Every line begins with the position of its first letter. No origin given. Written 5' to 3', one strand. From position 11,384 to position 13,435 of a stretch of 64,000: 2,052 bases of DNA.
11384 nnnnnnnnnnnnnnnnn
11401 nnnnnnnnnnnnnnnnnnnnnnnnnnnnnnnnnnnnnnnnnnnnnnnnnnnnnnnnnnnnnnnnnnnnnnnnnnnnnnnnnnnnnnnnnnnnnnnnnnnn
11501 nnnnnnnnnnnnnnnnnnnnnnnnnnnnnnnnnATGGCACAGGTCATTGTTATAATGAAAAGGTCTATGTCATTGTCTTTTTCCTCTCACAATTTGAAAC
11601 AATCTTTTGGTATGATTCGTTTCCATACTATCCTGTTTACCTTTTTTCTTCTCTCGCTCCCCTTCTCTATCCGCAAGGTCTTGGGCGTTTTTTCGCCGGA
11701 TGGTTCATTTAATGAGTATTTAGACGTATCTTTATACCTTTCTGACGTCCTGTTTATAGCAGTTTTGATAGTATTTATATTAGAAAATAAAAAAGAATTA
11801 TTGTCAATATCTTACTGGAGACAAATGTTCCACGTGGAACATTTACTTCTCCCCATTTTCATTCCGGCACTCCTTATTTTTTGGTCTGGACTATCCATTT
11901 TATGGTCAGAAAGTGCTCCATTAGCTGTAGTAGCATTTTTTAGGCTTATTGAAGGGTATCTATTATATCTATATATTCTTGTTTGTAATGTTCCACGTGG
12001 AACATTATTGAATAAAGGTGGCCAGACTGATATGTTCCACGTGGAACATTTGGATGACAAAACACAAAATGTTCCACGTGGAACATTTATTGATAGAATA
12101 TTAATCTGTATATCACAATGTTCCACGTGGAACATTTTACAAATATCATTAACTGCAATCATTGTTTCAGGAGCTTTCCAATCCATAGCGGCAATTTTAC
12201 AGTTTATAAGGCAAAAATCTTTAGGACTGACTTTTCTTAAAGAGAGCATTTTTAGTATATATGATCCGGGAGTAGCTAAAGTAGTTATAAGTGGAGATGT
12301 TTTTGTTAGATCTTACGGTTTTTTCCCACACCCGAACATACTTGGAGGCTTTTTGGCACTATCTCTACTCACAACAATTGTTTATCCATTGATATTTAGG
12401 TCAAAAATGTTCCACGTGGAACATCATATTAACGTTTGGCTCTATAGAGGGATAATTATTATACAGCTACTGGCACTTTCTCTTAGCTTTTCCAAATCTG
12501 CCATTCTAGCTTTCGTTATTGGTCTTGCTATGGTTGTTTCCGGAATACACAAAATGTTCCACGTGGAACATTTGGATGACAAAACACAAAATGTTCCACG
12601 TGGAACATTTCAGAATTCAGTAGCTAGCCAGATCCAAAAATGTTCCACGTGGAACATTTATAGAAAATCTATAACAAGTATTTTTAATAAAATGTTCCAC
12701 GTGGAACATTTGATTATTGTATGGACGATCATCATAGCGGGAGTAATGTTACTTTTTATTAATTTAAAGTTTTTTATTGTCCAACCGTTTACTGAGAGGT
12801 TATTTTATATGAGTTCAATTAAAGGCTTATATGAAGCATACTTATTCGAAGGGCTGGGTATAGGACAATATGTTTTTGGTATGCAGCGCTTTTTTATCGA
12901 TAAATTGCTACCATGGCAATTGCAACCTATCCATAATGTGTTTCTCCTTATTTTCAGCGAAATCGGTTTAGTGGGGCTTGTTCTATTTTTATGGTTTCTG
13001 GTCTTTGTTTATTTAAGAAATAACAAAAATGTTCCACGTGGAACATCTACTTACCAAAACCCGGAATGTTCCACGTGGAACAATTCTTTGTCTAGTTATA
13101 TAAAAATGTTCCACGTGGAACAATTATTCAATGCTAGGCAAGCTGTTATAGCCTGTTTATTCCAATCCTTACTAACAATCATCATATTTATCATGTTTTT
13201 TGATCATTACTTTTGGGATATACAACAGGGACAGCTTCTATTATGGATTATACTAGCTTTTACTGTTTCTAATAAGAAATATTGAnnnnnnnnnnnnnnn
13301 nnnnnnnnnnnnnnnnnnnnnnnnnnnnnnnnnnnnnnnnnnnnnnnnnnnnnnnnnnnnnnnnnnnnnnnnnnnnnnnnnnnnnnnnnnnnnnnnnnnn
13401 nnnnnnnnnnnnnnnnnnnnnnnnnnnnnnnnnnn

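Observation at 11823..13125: Thirteen copies of a perfect palindrome (core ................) embedded in-frame inside one O-antigen-ligase-like membrane gene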

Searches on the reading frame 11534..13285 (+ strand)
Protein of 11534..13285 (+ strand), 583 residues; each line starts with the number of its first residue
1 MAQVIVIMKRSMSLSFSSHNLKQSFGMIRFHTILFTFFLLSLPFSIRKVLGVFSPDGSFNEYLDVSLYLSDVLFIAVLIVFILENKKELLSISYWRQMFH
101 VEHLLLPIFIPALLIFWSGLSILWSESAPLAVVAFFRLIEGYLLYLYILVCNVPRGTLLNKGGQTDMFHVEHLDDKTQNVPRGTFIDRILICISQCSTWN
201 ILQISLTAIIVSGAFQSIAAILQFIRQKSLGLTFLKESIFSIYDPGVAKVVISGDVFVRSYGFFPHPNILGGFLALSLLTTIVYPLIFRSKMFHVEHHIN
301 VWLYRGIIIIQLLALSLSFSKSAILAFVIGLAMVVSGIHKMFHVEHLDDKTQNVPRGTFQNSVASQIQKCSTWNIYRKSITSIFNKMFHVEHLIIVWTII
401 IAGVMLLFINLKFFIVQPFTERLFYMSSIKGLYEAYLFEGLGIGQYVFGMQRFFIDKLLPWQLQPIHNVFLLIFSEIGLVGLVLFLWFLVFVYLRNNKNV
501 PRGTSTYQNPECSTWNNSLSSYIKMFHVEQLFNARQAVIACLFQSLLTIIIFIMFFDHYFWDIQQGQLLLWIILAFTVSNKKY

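Call 8: search_protein_families(library=pfam, proteins=[window:11534-13285:+])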
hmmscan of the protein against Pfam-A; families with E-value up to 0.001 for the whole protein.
window:11534-13285:+ (583 aa): 0 families

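Call 13: find_homologous_proteins(query=window:11534-13282:+)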
Query window:11534-13282:+ (583 aa): 415 proteins with E <= 0.001 among 8000 candidates; the best 120 are listed.
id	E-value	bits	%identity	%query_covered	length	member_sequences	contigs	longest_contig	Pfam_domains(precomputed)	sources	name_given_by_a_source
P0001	0.0e+0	1055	84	97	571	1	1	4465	-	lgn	-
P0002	4.3e-263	892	65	98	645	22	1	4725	-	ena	-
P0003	8.6e-261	885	70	98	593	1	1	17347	-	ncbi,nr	ncbi:MAG: hypothetical protein Q8Q10_02905 [bacterium]|nr:hypothetical protein [bacterium]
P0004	4.6e-259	879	71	98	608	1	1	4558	-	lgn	-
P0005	2.7e-234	797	61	98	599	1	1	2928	-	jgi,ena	-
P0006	4.3e-220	750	49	97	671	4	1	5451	PF04932.21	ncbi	ncbi:MAG: O-antigen ligase family protein [Patescibacteria group bacterium]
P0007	2.0e-216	738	57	97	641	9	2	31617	PF04932.21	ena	-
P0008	4.2e-215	734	59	99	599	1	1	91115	PF04932.21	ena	-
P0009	4.4e-211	721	60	98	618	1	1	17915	-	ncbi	ncbi:MAG: hypothetical protein WAW00_01985, partial [Candidatus Moraniibacteriota bacterium]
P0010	1.5e-209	716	52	99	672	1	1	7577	-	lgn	-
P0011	1.9e-198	679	53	98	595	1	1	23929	PF04932.21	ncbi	-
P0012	2.0e-191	656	57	98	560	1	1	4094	-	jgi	jgi:hypothetical protein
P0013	5.0e-188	645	55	95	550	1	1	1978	-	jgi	jgi:O-Antigen ligase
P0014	1.3e-179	617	53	97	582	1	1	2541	-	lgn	-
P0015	3.2e-176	606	53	97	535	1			PF04932.21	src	-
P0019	4.0e-161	556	50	97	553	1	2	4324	PF04932.21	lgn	-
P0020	3.4e-157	543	50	92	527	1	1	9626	PF04932.21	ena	-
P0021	1.2e-145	505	49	84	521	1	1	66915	PF04932.21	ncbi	ncbi:MAG: hypothetical protein ACSLEX_00620 [Minisyncoccota bacterium]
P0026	9.7e-135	469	40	91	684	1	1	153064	PF04932.21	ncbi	-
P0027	5.2e-128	446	43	92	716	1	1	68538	PF04932.21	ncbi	-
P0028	8.1e-127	442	51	64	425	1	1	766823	-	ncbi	ncbi:MAG: hypothetical protein WAV46_01595 [Candidatus Moraniibacteriota bacterium]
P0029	7.6e-125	436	47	92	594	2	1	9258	PF04932.21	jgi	-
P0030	4.0e-124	434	49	67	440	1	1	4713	PF04932.21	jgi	jgi:hypothetical protein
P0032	1.3e-120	422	40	89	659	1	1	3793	PF04932.21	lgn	-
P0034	5.4e-117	410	41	92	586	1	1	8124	PF04932.21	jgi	jgi:hypothetical protein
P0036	1.8e-115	405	55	57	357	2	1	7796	PF04932.21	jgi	jgi:hypothetical protein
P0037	1.0e-114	402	40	91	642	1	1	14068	PF04932.21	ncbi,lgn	-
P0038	1.4e-114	402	38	90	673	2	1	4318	PF04932.21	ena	-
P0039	4.1e-113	397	43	96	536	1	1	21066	PF04932.21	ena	-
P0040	2.2e-112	395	39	93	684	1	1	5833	PF04932.21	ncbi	-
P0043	1.8e-106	375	41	94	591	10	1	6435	PF04932.21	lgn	-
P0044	7.1e-104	367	40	92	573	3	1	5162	PF04932.21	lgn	-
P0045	1.1e-103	366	40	94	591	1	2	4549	PF04932.21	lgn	-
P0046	6.0e-103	364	40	92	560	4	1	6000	PF04932.21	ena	-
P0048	3.9e-102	361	39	92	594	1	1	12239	PF04932.21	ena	-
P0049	7.8e-100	353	40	93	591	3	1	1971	PF04932.21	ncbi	-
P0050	6.5e-99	350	36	94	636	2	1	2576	PF04932.21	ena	-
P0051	6.4e-97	344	37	96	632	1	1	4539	PF04932.21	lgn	-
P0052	4.1e-96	341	37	93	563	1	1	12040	PF04932.21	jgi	jgi:hypothetical protein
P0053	8.0e-96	340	36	96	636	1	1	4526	PF04932.21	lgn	-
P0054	7.8e-95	337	36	96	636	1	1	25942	PF04932.21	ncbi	-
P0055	3.6e-94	335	37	93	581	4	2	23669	PF04932.21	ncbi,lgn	-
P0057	2.3e-91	325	44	71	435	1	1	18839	PF04932.21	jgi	jgi:O-antigen ligase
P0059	7.8e-90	320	37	83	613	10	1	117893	PF04932.21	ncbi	-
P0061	1.3e-86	310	38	94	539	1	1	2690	PF04932.21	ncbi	-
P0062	5.5e-81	291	37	91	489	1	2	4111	PF04932.21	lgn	-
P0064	3.2e-80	289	41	81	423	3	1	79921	PF04932.21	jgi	-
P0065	2.5e-76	276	35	92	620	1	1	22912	PF04932.21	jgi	-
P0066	6.1e-76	274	33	94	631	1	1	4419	PF04932.21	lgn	-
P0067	9.7e-75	271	35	92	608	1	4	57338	PF04932.21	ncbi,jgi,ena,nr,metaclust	ncbi:MAG: hypothetical protein US30_C0012G0051 [Candidatus Moranbacteria bacterium GW2011_GWF2_36_83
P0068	4.0e-74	268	35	93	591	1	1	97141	PF04932.21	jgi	jgi:hypothetical protein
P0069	2.0e-73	266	34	94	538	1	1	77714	PF04932.21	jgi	-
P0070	5.7e-71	258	33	91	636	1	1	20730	PF04932.21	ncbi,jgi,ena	-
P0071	6.5e-71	258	35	93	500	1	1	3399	PF04932.21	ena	-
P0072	1.1e-70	257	35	93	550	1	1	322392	PF04932.21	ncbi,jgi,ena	ncbi:MAG: O-antigen ligase family protein [Parcubacteria group bacterium]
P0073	2.4e-70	256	34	95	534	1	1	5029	PF04932.21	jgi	-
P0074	5.0e-70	255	32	92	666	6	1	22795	PF04932.21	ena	-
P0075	5.1e-70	255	35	93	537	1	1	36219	PF04932.21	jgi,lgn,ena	-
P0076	1.2e-69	254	38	67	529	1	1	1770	PF04932.21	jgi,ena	-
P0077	2.0e-69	253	33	91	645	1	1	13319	PF04932.21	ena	-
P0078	4.0e-69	252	33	93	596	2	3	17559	PF04932.21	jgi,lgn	-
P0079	5.1e-69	252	36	94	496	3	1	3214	PF04932.21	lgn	-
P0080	8.1e-69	251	34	94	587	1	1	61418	PF04932.21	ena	-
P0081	9.0e-69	251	36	94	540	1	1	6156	PF04932.21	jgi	-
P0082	1.1e-68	251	34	93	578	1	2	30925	PF04932.21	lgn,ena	-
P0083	1.3e-68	250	35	94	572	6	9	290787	PF04932.21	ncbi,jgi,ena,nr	ncbi:MAG TPA: hypothetical protein DEA89_02510 [Candidatus Moranbacteria bacterium]|nr:hypothetical 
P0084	1.9e-68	250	37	92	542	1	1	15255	PF04932.21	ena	-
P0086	4.7e-68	248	32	92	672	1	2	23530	PF04932.21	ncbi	-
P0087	1.7e-67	247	35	94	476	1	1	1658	PF04932.21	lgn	-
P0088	4.1e-67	245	35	91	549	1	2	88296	PF04932.21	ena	-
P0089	6.5e-67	245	34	93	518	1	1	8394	PF04932.21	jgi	jgi:hypothetical protein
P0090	7.1e-67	245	36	92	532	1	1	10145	PF04932.21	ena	-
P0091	1.1e-66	244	33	92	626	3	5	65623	PF04932.21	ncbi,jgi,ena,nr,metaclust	ncbi:MAG: hypothetical protein A2271_03790 [Candidatus Moranbacteria bacterium RIFOXYA12_FULL_35_19]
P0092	1.4e-66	244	36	93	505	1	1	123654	PF04932.21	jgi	jgi:O-antigen ligase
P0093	1.5e-66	244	35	94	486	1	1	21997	PF04932.21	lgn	-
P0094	5.6e-66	242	36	92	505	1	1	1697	PF04932.21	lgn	-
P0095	7.1e-66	241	33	93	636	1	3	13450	PF04932.21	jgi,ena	-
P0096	8.5e-66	241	41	60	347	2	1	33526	PF04932.21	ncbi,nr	ncbi:MAG: hypothetical protein KBD65_00360 [Candidatus Moranbacteria bacterium]|nr:hypothetical prot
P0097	9.2e-66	241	34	57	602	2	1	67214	PF04932.21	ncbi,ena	-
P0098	9.9e-66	241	34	94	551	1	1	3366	PF04932.21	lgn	-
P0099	5.4e-65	238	33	92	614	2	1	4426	PF04932.21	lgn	-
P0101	7.5e-65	238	35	94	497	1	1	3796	PF04932.21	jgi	-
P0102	1.6e-64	237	37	66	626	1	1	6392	PF04932.21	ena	-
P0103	1.8e-64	237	32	94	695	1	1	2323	PF04932.21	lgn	-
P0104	1.7e-63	233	35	94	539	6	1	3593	PF04932.21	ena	-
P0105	2.0e-63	233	35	93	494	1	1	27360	PF04932.21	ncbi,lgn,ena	-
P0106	2.4e-63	233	32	49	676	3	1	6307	PF04932.21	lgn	-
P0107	4.6e-63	232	30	94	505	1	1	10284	PF04932.21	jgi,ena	-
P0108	4.8e-63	232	32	93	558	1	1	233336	PF04932.21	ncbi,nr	ncbi:MAG: O-antigen ligase family protein [Candidatus Moranbacteria bacterium]|nr:O-antigen ligase f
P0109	5.0e-63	232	36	94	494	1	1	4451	PF04932.21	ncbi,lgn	-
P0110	5.4e-63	232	32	93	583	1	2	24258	PF04932.21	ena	-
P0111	7.1e-63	231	35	93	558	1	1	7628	PF04932.21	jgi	jgi:hypothetical protein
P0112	8.4e-63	231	33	92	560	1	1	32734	PF04932.21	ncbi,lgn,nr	ncbi:O-antigen ligase domain-containing protein [Patescibacteria group bacterium]|nr:MAG: O-antigen 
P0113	1.0e-62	231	35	94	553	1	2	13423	PF04932.21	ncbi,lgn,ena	ncbi:MAG: hypothetical protein AAB487_03625 [Patescibacteria group bacterium]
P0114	1.3e-62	230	35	93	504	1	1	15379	PF04932.21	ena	-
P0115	2.0e-62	230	36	92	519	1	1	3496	PF04932.21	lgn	-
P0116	2.2e-62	230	34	94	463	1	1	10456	PF04932.21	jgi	jgi:hypothetical protein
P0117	2.4e-62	230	34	93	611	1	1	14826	PF04932.21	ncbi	-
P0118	2.8e-62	229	34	93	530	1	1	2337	PF04932.21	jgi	-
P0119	3.1e-62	229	35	94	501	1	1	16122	PF04932.21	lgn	-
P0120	6.2e-62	228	35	81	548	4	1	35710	PF04932.21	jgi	jgi:hypothetical protein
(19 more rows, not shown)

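Call 17: find_encoding_contigs(protein=window:11534-13282:+, flank=10000, max_places=3)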
Protein window:11534-13282:+ (583 aa): no gene with exactly this product is on record in the collection.

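Call 18: find_encoding_contigs(protein=P0028, flank=10000, max_places=2)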
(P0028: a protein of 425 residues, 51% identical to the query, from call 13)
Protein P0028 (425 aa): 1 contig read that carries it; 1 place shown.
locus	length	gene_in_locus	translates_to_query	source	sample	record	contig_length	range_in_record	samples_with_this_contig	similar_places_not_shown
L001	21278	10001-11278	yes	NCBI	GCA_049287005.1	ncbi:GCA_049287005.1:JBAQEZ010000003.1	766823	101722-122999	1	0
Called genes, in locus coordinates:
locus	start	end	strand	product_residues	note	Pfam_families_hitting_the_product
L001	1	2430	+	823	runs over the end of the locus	PF14022:DUF4238 (faint), PF02810:SEC-C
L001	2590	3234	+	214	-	-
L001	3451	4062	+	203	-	PF00702:Hydrolase, PF13419:HAD_2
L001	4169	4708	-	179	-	-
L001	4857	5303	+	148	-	PF07884:VKOR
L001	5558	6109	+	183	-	PF06725:3D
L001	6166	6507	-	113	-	-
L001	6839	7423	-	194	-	PF03167:UDG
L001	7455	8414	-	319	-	PF01368:DHH, PF02272:DHHA1 (weak)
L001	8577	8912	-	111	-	PF02033:RBFA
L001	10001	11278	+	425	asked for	-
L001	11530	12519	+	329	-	PF18884:TSP3_bac (weak)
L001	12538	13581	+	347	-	-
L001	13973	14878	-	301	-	-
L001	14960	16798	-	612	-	PF06480:FtsH_ext, PF00004:AAA, PF07728:AAA_5 (weak), PF17862:AAA_lid_3, PF01434:Peptidase_M41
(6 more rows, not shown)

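Call 19: find_encoding_contigs(protein=P0026, flank=10000, max_places=2)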
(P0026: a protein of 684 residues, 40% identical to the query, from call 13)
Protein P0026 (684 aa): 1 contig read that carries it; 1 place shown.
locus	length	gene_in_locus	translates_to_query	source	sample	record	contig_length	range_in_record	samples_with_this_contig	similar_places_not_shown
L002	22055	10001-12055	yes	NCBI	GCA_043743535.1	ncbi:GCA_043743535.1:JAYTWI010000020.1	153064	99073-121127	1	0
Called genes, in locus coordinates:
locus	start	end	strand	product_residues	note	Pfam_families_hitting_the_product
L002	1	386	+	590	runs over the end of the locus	PF00664:ABC_membrane, PF02463:SMC_N, PF00005:ABC_tran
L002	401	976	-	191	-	PF03167:UDG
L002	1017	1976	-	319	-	PF01368:DHH, PF02272:DHHA1 (weak)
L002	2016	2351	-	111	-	PF02033:RBFA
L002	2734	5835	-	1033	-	PF12704:MacB_PCD (weak), PF02687:FtsX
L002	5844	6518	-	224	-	PF00005:ABC_tran, PF13304:AAA_21 (faint)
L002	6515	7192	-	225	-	PF02463:SMC_N (faint), PF13555:AAA_29 (weak), PF00005:ABC_tran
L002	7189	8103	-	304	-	-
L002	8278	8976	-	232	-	-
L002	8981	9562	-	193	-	PF04542:Sigma70_r2, PF08281:Sigma70_r4_2, PF04545:Sigma70_r4 (weak)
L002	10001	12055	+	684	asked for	PF04932:Wzy_C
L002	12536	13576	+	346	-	PF18884:TSP3_bac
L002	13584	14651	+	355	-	-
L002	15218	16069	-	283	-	-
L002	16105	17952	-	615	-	PF06480:FtsH_ext, PF00004:AAA, PF07728:AAA_5 (weak), PF20720:nSTAND3 (faint), PF17862:AAA_lid_3, PF01434:Peptidase_M41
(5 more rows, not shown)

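Call 35: find_encoding_contigs(protein=P0072, flank=10000, max_places=1)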
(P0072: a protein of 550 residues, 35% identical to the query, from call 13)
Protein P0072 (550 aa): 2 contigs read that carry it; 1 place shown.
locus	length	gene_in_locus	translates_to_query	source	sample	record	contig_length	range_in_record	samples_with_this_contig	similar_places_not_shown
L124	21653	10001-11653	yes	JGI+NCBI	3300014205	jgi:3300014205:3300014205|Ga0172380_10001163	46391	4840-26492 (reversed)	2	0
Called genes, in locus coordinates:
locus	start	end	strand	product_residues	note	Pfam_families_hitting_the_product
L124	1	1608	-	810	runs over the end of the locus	PF00294:PfkB, PF05221:AdoHcyase, PF00670:AdoHcyase_NAD, PF02826:2-Hacid_dh_C, PF07991:KARI_N (weak)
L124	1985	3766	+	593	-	-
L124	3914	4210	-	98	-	PF01035:DNA_binding_1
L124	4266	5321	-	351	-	PF13404:HTH_AsnC-type (weak), PF13412:HTH_24 (weak)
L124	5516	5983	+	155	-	-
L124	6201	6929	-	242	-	PF01978:TrmB, PF03965:Penicillinase_R (weak)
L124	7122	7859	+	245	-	PF02353:CMAS, PF03848:TehB (weak), PF13489:Methyltransf_23, PF05175:MTS, PF13847:Methyltransf_31, PF08241:Methyltransf_11, PF08242:Methyltransf_12, PF13649:Methyltransf_25, +1 more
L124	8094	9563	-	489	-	PF01743:PolyA_pol, PF12627:PolyA_pol_RNAbd, PF01966:HD, PF13735:tRNA_NucTran2_2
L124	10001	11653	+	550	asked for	PF04932:Wzy_C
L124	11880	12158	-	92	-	-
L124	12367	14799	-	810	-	PF00521:DNA_topoisoIV, PF03989:DNA_gyraseA_C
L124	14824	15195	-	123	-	-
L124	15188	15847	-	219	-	PF13483:Lactamase_B_3, PF12706:Lactamase_B_2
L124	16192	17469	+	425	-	PF00575:S1 (weak), PF23459:S1_RRP5 (faint), PF21710:Spt6_S1 (faint), PF00575:S1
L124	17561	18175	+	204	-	PF13189:Cytidylate_kin2, PF13207:AAA_17, PF13238:AAA_18, PF02224:Cytidylate_kin (weak)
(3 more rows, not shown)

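Call 36: find_encoding_contigs(protein=P0083, flank=10000, max_places=1)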
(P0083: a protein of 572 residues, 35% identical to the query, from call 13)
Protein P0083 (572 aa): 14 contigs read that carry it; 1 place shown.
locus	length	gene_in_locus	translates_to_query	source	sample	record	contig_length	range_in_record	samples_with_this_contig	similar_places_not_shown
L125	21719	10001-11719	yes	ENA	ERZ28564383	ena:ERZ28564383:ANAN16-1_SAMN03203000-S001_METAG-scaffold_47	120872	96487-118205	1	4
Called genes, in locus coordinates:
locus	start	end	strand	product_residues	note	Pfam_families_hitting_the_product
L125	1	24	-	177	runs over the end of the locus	PF06725:3D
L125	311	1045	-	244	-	PF04402:SIMPL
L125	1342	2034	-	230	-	PF04218:CENP-B_N (faint)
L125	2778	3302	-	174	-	PF01245:Ribosomal_L19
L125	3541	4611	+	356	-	PF00348:polyprenyl_synt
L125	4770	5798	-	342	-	PF01479:S4, PF00849:PseudoU_synth_2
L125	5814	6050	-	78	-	PF01541:GIY-YIG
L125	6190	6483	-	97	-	-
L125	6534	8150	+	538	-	PF01040:UbiA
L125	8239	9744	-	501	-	PF01743:PolyA_pol, PF12627:PolyA_pol_RNAbd, PF01966:HD, PF13735:tRNA_NucTran2_2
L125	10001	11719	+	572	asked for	PF04932:Wzy_C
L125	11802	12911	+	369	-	PF01757:Acyl_transf_3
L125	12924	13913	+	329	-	PF18884:TSP3_bac (faint)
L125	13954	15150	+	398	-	-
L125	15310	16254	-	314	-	-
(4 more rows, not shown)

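Call 37: find_encoding_contigs(protein=P0092, flank=10000, max_places=1)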
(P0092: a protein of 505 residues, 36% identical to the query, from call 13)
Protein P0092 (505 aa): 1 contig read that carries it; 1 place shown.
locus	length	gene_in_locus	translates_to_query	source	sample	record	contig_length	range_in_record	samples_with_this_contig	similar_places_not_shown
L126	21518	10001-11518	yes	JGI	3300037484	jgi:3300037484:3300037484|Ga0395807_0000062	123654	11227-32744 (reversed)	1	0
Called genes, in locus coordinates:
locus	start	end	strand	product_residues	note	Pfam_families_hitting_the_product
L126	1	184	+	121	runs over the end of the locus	-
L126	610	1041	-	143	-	PF01245:Ribosomal_L19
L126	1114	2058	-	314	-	PF01479:S4, PF00849:PseudoU_synth_2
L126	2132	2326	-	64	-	-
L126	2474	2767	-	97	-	-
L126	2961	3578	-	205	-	-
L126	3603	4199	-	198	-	PF01966:HD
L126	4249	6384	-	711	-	PF01743:PolyA_pol, PF01966:HD, PF01743:PolyA_pol, PF12627:PolyA_pol_RNAbd, PF01966:HD (weak), PF13735:tRNA_NucTran2_2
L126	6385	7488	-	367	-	PF01820:Dala_Dala_lig_N, PF01071:GARS_A, PF02222:ATP-grasp, PF02655:ATP-grasp_3 (weak), PF02786:CPSase_L_D2 (weak), PF07478:Dala_Dala_lig_C, PF08443:RimK (faint), PF13535:ATP-grasp_4 (weak)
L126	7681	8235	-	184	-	-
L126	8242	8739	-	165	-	PF01551:Peptidase_M23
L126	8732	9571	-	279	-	-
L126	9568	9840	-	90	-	-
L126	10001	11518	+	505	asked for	PF04932:Wzy_C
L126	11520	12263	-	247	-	PF01978:TrmB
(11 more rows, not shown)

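Call 51: predict_structure(alignment_id=A1)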
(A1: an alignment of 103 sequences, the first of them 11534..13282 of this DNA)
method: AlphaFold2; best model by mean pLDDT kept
length: 583 residues; sequences in the alignment: 103
mean_pLDDT: 80.9   pTM: 0.85
mean pLDDT of the five models: 80.9, 80.5, 79.4, 79.0, 78.9
residues with pLDDT >= 90: 314; 70-90: 103; 50-70: 88; < 50: 78
segments of 3 or more residues with pLDDT < 50: 1-4, 8-15, 158-173, 352-361, 369-373, 505-509, 511-531
pLDDT, mean of each block of 10 residues (from residue 1): 49 54 76 95 93 91 94 97 85 71 84 98 98 98 96 62 44 49 63 58 93 97 94 80 88 94 94 98 86 69 92 96 97 90 58 47 51 54 56 76 89 93 94 97 97 94 94 98 98 79 49 44 44 79 97 98 97 93 54
secondary structure, 60 per line:
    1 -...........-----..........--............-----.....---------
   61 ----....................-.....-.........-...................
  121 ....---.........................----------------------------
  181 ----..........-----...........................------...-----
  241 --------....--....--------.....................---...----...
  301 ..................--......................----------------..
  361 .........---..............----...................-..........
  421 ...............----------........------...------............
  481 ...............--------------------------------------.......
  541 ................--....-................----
elements in order: H2-12 H18-27 H30-41 E47-51 E65-68 H69-84 H86-90 H92-100 H102-124 H128-152 H185-194 H200-226 E249-252 E255-258 H267-287 H298-318 H321-342 H359-369 H373-386 H391-408 H411-435 H446-453 H469-495 H534-556 H559-562 H564-579
